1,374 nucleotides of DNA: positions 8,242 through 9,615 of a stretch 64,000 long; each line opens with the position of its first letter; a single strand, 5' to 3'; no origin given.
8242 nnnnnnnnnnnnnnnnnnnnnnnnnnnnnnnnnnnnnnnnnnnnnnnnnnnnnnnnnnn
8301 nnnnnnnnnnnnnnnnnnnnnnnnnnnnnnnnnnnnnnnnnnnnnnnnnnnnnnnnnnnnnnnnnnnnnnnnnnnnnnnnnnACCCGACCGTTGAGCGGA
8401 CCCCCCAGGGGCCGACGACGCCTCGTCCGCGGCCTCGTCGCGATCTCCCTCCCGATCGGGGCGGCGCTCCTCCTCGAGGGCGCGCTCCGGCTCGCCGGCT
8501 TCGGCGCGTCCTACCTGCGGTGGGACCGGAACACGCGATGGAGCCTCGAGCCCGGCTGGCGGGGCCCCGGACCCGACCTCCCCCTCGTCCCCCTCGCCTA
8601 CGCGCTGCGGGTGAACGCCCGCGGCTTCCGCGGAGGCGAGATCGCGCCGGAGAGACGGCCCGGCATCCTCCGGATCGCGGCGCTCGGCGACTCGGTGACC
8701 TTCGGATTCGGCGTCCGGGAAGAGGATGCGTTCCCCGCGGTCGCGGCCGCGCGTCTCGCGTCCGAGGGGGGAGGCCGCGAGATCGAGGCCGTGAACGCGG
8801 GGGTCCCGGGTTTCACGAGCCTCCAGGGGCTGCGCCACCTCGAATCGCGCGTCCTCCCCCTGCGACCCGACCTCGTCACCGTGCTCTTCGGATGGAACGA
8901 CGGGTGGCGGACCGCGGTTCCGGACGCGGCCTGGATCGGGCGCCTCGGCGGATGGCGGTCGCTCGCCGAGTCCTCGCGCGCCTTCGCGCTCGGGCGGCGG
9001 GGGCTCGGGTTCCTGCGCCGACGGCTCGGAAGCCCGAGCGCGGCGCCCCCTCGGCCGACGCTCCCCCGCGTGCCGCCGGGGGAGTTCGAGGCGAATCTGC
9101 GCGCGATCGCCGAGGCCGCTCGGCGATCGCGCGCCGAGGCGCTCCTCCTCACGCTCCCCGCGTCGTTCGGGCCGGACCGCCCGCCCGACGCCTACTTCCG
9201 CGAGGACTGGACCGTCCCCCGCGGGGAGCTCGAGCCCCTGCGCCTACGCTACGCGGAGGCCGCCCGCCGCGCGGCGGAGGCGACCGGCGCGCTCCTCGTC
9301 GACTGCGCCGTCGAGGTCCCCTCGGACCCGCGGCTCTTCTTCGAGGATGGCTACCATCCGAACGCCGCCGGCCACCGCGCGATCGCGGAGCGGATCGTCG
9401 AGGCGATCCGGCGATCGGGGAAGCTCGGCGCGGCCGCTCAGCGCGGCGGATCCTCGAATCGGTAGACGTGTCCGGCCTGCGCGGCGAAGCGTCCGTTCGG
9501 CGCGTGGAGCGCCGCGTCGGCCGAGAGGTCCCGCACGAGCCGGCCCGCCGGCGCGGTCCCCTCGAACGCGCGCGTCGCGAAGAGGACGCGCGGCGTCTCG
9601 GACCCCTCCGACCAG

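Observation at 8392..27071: Four membrane-anchored SGNH/GDSL paralogs in one polysaccharide locus, with no MBOAT or acyltransferase-3 partner in view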

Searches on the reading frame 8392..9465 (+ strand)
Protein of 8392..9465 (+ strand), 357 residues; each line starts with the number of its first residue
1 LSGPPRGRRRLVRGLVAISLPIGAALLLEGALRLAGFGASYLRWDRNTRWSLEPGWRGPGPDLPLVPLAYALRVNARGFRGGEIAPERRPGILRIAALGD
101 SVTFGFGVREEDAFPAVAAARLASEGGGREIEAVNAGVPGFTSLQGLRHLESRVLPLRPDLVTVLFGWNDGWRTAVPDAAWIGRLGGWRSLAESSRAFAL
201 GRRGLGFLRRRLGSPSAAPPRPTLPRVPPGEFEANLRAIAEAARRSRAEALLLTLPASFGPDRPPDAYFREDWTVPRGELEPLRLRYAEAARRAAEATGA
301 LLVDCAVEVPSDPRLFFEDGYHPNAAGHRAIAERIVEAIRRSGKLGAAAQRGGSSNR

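Call 7: search_protein_families(library=pfam, proteins=[window:8392-9465:+], max_evalue=0.01)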
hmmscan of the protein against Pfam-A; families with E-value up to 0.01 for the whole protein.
window:8392-9465:+ (357 aa): 2 families
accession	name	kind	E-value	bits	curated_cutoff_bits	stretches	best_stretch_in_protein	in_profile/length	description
PF13472.12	Lipase_GDSL_2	-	2.1e-26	94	32.9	1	97-330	1-178/178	GDSL-like Lipase/Acylhydrolase family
PF00657.28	Lipase_GDSL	-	1.5e-11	45.3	23.6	1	95-174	1-92/208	GDSL-like Lipase/Acylhydrolase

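Call 15: search_solved_structures(query=window:8392-9465:+, max_evalue=1)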
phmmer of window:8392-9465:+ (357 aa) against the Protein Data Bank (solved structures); distinct sequences matched with E-value up to 1: 35.
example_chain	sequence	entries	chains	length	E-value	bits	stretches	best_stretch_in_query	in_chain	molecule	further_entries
9otv_A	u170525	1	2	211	1e-11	47.6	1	94-173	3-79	Lysophospholipase L1-like esterase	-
4jgg_A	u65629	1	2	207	3.1e-08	36.1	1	95-177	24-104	Esterase TesA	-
1yzf_A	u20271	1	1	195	3.2e-07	32.8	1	94-171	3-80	lipase/acylhydrolase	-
7c2a_A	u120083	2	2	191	2.2e-06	30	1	95-180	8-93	SGNH-hydrolase family esterase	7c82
5tid_A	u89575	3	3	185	3.9e-06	29.2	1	95-177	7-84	Acyl-CoA thioesterase I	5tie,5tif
7c23_A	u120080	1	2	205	4.1e-06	29.2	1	90-174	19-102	Carboxylesterase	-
7c2d_A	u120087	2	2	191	6.1e-06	28.6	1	95-180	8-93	SGNH-hydrolase family esterase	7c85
7c2c_A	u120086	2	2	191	7.7e-06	28.3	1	95-180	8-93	SGNH-hydrolase family esterase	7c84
5tic_A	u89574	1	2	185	1.2e-05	27.7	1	95-177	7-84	Acyl-CoA thioesterase I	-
6lfb_A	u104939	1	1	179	1.7e-05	27.2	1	97-177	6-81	Acyl-CoA thioesterase I also functions as protease I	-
6lfc_A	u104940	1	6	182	1.7e-05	27.1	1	96-177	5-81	Acyl-CoA thioesterase I also functions as protease I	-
1ivn_A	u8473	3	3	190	2.2e-05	26.8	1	97-177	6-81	Thioesterase I | Acyl-CoA thioesterase I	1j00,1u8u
4s1p_A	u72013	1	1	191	2.2e-05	26.8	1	282-338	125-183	Uncharacterized protein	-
7c29_A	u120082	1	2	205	2.5e-05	26.6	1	90-174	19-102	Carboxylesterase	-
9ge8_T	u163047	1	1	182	4.8e-05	25.7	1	97-177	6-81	Thioesterase 1/protease 1/lysophospholipase L1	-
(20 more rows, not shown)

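Call 24: find_homologous_proteins(query=window:8392-9465:+)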
Query window:8392-9465:+ (357 aa): 54 proteins with E <= 0.001 among 8000 candidates.
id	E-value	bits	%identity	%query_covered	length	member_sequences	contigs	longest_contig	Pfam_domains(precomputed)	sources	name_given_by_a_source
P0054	8.9e-228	773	100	100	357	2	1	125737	PF13472.13,PF00657.29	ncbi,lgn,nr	ncbi:MAG TPA: GDSL-type esterase/lipase family protein [Planctomycetota bacterium]|nr:GDSL-type este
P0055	4.1e-196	669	88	96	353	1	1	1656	PF13472.13,PF00657.29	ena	-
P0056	2.9e-132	459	66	91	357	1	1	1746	PF13472.13,PF00657.29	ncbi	ncbi:MAG: SGNH/GDSL hydrolase family protein [Planctomycetota bacterium]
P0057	2.7e-130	453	66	89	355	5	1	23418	PF13472.13,PF00657.29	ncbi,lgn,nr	ncbi:MAG: GDSL-type esterase/lipase family protein [Planctomycetes bacterium]|nr:GDSL-type esterase/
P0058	6.5e-122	425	76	74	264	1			PF13472.13,PF00657.29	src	-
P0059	3.0e-111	390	57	93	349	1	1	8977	PF13472.13,PF00657.29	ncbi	-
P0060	3.8e-109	383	57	94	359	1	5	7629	PF13472.13,PF00657.29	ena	-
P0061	6.6e-99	349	57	87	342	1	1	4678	PF13472.13,PF00657.29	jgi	jgi:lysophospholipase L1-like esterase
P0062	7.8e-96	339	56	88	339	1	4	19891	PF13472.13,PF00657.29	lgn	-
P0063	2.6e-94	334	49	95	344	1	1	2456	PF13472.13,PF00657.29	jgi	-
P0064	2.2e-93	331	55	85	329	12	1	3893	PF13472.13,PF00657.29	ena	-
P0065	8.5e-90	319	51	85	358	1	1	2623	PF13472.13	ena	-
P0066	1.6e-88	315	47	96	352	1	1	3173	PF13472.13,PF00657.29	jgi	jgi:lysophospholipase L1-like esterase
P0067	1.9e-87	312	51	85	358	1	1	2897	PF13472.13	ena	-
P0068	1.8e-84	302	54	78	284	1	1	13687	PF13472.13,PF00657.29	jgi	jgi:lysophospholipase L1-like esterase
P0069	2.9e-82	295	49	95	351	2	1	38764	PF13472.13,PF00657.29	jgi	jgi:lysophospholipase L1-like esterase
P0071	1.8e-79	285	50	88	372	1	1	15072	PF13472.13,PF00657.29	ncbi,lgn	-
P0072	6.6e-78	280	61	67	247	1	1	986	PF13472.13,PF00657.29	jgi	jgi:lysophospholipase L1-like esterase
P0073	2.2e-76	275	50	83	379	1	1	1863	PF13472.13,PF00657.29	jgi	jgi:lysophospholipase L1-like esterase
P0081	2.1e-21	94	30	75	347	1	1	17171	PF13472.13,PF00657.29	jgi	jgi:lysophospholipase L1-like esterase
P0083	4.0e-21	93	36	83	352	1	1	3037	PF13472.13,PF00657.29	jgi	jgi:lysophospholipase L1-like esterase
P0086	1.9e-20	91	36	81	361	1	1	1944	PF13472.13,PF00657.29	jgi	jgi:lysophospholipase L1-like esterase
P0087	9.4e-20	89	32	75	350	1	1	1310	PF13472.13,PF00657.29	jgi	jgi:lysophospholipase L1-like esterase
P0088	9.2e-19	86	31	92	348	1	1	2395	PF16822.12,PF13472.13,PF00657.29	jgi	jgi:lysophospholipase L1-like esterase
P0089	6.3e-18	83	34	79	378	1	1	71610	PF13472.13,PF00657.29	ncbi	ncbi:MAG: SGNH/GDSL hydrolase family protein [Thermoanaerobaculia bacterium]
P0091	1.2e-14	72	31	78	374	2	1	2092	PF13472.13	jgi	jgi:lysophospholipase L1-like esterase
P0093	8.7e-14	69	30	75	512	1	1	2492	PF25182.2,PF13472.13,PF00657.29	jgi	jgi:lysophospholipase L1-like esterase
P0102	4.6e-9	54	41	30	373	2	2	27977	PF16822.12,PF13472.13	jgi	-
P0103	1.4e-7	49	39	29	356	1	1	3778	PF16822.12,PF13472.13,PF00657.29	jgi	jgi:lysophospholipase L1-like esterase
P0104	1.7e-6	45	38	27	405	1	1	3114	PF13472.13,PF00657.29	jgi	jgi:lysophospholipase L1-like esterase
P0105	1.2e-5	43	38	22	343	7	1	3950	PF16822.12,PF13472.13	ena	-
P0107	3.8e-5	41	28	72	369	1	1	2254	PF13472.13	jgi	jgi:lysophospholipase L1-like esterase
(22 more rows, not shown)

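Call 25: find_encoding_contigs(protein=P0057, flank=10000, max_places=2)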
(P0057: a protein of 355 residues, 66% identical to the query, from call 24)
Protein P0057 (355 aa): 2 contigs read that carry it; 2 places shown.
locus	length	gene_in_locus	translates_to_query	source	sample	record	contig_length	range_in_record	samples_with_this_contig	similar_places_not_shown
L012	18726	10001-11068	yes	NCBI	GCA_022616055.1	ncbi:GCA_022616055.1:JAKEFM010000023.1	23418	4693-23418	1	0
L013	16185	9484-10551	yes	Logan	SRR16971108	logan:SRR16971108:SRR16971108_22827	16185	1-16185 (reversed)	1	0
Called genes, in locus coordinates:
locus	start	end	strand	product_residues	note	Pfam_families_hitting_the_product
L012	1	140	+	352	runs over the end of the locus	PF02563:Poly_export, PF10531:SLBB, PF22461:SLBB_2 (weak), PF10531:SLBB, PF22461:SLBB_2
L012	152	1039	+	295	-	PF00535:Glycos_transf_2, PF13641:Glyco_tranf_2_3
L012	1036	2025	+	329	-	PF00535:Glycos_transf_2, PF13641:Glyco_tranf_2_3, PF13632:Glyco_trans_2_3 (weak)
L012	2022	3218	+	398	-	PF13439:Glyco_transf_4, PF13579:Glyco_trans_4_4, PF00534:Glycos_transf_1, PF13692:Glyco_trans_1_4, PF13524:Glyco_trans_1_2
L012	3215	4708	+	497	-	-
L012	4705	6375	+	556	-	PF13231:PMT_2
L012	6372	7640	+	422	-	PF09594:GT87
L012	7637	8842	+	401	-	PF13439:Glyco_transf_4, PF13579:Glyco_trans_4_4, PF20706:GT4-conflict, PF00534:Glycos_transf_1, PF13692:Glyco_trans_1_4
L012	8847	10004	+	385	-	PF13439:Glyco_transf_4, PF13579:Glyco_trans_4_4, PF20706:GT4-conflict, PF00534:Glycos_transf_1, PF13692:Glyco_trans_1_4, PF13524:Glyco_trans_1_2 (weak)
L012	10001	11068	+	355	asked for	PF00657:Lipase_GDSL (faint), PF13472:Lipase_GDSL_2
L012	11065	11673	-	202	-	PF16822:ALGX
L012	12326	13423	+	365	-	PF25182:NonGDSL (weak), PF13472:Lipase_GDSL_2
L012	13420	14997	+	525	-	PF03023:MurJ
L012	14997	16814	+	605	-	PF20604:DUF6798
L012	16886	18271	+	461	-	PF01041:DegT_DnrJ_EryC1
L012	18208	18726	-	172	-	PF13692:Glyco_trans_1_4, PF13524:Glyco_trans_1_2, PF00534:Glycos_transf_1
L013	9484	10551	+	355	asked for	PF00657:Lipase_GDSL (faint), PF13472:Lipase_GDSL_2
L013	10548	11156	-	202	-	PF16822:ALGX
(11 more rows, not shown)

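Call 26: find_encoding_contigs(protein=P0069, flank=10000, max_places=2)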
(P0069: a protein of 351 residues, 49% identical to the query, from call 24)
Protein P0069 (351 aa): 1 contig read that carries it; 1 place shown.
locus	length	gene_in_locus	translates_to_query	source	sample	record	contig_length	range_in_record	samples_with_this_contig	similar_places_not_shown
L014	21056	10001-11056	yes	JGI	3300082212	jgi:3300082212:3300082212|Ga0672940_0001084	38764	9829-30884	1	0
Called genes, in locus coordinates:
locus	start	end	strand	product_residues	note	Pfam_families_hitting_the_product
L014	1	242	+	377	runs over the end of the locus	-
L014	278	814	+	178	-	PF12867:DinB_2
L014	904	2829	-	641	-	PF02543:Carbam_trans_N, PF16861:Carbam_trans_C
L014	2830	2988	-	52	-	PF19451:DUF5989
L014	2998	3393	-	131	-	PF19588:SxtJ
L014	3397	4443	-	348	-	PF01073:3Beta_HSD, PF01370:Epimerase, PF02719:Polysacc_synt_2 (weak), PF04321:RmlD_sub_bind, PF16363:GDP_Man_Dehyd, PF07993:NAD_binding_4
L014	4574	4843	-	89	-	-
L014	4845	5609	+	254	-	-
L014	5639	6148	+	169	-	-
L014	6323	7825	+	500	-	-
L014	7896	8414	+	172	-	PF13517:FG-GAP_3 (faint)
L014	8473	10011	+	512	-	-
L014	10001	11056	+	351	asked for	PF00657:Lipase_GDSL, PF13472:Lipase_GDSL_2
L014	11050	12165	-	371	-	PF13472:Lipase_GDSL_2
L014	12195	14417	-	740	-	PF20256:MoCoBD_2, PF02738:MoCoBD_1, PF20256:MoCoBD_2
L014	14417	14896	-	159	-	PF00111:Fer2, PF13085:Fer2_3 (weak), PF01799:Fer2_2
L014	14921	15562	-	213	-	PF00067:p450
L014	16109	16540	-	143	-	PF10604:Polyketide_cyc2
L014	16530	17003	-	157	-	PF01047:MarR (weak), PF12802:MarR_2 (weak)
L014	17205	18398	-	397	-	PF23560:GBD_Hemicentin, PF23619:Ig_VWA7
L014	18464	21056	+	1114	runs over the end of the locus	PF00515:TPR_1 (faint), PF07719:TPR_2 (faint), PF13174:TPR_6 (faint), PF13181:TPR_8 (faint), PF13432:TPR_16, PF14559:TPR_19, PF13517:FG-GAP_3, PF07593:UnbV_ASPIC, +6 more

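Call 27: find_encoding_contigs(protein=P0062, flank=10000, max_places=2)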
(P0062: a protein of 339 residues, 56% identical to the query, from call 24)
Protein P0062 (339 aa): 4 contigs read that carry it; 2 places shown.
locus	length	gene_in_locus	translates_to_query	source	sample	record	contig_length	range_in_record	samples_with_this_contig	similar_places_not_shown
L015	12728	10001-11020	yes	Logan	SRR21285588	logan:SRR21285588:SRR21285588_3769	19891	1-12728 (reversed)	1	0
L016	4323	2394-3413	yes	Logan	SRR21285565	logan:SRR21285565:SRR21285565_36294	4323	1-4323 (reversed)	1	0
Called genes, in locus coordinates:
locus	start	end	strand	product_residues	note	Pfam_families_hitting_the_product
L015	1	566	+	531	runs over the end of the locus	-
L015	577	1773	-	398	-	PF13439:Glyco_transf_4, PF13579:Glyco_trans_4_4, PF00534:Glycos_transf_1, PF13524:Glyco_trans_1_2, PF13692:Glyco_trans_1_4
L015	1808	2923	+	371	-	PF13439:Glyco_transf_4, PF20706:GT4-conflict, PF00534:Glycos_transf_1, PF13692:Glyco_trans_1_4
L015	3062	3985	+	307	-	PF13489:Methyltransf_23, PF01209:Ubie_methyltran, PF08241:Methyltransf_11, PF08242:Methyltransf_12, PF13649:Methyltransf_25, PF13847:Methyltransf_31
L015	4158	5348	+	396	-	PF01408:GFO_IDH_MocA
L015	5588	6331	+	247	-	PF00685:Sulfotransfer_1, PF13469:Sulfotransfer_3 (faint)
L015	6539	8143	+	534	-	-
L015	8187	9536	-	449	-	-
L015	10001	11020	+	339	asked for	PF00657:Lipase_GDSL, PF13472:Lipase_GDSL_2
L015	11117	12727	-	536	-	?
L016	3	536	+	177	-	?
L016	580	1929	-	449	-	-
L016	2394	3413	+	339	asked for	PF00657:Lipase_GDSL, PF13472:Lipase_GDSL_2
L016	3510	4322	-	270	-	?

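Call 31: search_protein_families(library=ncbifam, proteins=[window:8392-9465:+], max_evalue=0.1)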
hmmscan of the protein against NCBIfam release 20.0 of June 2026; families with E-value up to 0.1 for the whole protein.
window:8392-9465:+ (357 aa): 5 families
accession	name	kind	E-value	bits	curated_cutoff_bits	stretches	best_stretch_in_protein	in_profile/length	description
NF007819.1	PRK10528.1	equivalog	1.8e-07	31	270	1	97-176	33-110/210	multifunctional acyl-CoA thioesterase I/protease I/lysophospholipase L1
NF047475.1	GDSL_LA_2490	hypoth_equivalog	1.4e-05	24.6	325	1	72-151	65-138/431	LA_2490 family SGNH/GDSL-type esterase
NF045548.1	GDSL_lipase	equivalog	0.0003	20.4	300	1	289-340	173-226/231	Rv0518 family GDSL lipase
NF042968.1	AcxylEst_AxeA1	equivalog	0.0095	14.3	700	0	88-123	270-307/459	acetylxylan esterase AxeA1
NF047474.1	GDSL_LA_2486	hypoth_equivalog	0.091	12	300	0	93-115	87-109/326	LA_2486 family SGNH/GDSL-type esterase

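Call 52: predict_structure(alignment_id=A3)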
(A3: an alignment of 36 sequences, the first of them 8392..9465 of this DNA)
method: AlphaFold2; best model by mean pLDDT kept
length: 357 residues; sequences in the alignment: 36
mean_pLDDT: 89.0   pTM: 0.87
mean pLDDT of the five models: 89.0, 88.1, 88.0, 88.0, 87.9
residues with pLDDT >= 90: 222; 70-90: 107; 50-70: 26; < 50: 2
segments of 3 or more residues with pLDDT < 50: none
pLDDT, mean of each block of 10 residues (from residue 1): 77 92 91 84 92 95 74 97 93 96 94 97 89 97 98 97 97 92 82 83 82 62 89 99 98 87 84 88 95 98 86 83 93 96 80 55
secondary structure, 60 per line:
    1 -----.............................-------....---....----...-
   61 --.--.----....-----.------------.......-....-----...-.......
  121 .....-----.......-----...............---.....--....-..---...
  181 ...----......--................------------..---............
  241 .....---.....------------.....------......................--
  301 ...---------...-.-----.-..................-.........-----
elements in order: H6-34 E42-45 E49-52 E57-59 E71-74 E93-99 H101-104 H114-125 E131-137 H143-157 E161-165 H168-171 H178-183 H188-193 H196-211 H229-245 E249-253 H266-270 H277-298 E301-303 H325-342 H344-352

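Call 63: find_encoding_contigs(protein=P0089, flank=10000, max_places=1)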
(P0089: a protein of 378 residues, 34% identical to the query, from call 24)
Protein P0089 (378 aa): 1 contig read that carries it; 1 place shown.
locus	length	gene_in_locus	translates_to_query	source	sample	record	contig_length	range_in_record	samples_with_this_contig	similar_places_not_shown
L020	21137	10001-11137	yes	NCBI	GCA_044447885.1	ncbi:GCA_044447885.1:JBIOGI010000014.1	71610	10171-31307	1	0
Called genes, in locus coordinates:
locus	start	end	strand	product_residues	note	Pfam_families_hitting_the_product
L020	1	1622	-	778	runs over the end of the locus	PF00580:UvrD-helicase, PF13245:AAA_19, PF13604:AAA_30 (faint), PF01443:Viral_helicase1 (faint), PF13361:UvrD_C, PF13538:UvrD_C_2, PF21196:PcrA_UvrD_tudor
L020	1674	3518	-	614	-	PF13522:GATase_6, PF13537:GATase_7, PF01380:SIS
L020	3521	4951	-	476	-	PF00483:NTP_transferase, PF12804:NTP_transf_3, PF25084:LbH_EIF2B (weak), PF25087:GMPPB_C (weak), PF14602:Hexapep_2 (faint), PF00132:Hexapep (weak)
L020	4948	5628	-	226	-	PF14559:TPR_19 (faint), PF07719:TPR_2 (faint), PF13174:TPR_6 (faint), PF13428:TPR_14 (faint), PF12895:ANAPC3 (weak), PF13432:TPR_16 (weak)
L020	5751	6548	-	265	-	PF00106:adh_short, PF08659:KR, PF13561:adh_short_C2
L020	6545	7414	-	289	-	-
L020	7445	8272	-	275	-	PF04784:DUF547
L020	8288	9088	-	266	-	PF00106:adh_short, PF13561:adh_short_C2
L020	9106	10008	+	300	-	PF02574:S-methyl_trans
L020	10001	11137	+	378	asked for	PF00657:Lipase_GDSL, PF13472:Lipase_GDSL_2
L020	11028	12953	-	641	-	PF00092:VWA, PF13519:VWA_2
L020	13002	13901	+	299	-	-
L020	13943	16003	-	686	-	PF01817:CM_2, PF00800:PDT, PF00793:DAHP_synth_1, PF03102:NeuB (weak)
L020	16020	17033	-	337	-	PF01207:Dus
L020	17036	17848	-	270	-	-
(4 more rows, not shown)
